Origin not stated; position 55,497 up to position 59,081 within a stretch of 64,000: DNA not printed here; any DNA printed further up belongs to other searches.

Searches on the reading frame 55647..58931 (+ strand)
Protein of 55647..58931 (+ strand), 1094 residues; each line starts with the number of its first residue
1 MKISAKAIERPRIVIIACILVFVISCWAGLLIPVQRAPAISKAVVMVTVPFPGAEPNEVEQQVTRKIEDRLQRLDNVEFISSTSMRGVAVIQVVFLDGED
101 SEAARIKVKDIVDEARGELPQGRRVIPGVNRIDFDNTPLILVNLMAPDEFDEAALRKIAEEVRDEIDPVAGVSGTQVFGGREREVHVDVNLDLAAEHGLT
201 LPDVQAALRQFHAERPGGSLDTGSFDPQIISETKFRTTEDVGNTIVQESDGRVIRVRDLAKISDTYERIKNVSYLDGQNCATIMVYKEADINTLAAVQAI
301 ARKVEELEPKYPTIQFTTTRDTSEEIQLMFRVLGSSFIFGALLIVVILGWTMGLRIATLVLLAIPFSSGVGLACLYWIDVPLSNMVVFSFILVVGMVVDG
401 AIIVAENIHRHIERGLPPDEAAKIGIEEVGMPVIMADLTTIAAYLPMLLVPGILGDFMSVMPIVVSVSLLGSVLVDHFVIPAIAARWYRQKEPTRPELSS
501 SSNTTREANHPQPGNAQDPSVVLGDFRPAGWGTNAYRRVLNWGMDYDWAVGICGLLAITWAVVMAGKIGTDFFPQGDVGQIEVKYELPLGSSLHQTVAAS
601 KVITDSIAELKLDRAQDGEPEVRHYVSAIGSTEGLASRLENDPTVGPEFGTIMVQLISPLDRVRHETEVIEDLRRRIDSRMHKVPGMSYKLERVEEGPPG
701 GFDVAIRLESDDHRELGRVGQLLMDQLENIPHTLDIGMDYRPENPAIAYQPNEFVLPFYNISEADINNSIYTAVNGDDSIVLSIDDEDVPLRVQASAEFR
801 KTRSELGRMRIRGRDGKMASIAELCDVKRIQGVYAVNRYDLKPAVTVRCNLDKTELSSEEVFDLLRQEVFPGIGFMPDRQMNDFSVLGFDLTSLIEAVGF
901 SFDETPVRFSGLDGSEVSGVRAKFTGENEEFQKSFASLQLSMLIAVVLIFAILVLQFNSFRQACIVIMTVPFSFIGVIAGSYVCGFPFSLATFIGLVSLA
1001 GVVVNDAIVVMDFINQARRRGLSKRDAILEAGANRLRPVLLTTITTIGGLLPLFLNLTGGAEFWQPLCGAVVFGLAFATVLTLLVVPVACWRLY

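Call 93: search_protein_families(library=pfam, proteins=[window:55647-58931:+], max_evalue=0.00001)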
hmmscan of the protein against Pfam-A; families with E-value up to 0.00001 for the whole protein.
window:55647-58931:+ (1094 aa): 3 families
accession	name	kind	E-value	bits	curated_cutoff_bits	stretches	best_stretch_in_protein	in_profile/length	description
PF00873.25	ACR_tran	-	2.5e-174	582.1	28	2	4-859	2-828/1021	AcrB/AcrD/AcrF family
PF02355.23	SecD_SecF_C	-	2e-11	44.1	20.5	1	939-1085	34-178/189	Protein export membrane protein SecD/SecF, C-terminal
PF03176.21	MMPL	-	2.3e-11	43.7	20.5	1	280-490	87-305/333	MMPL family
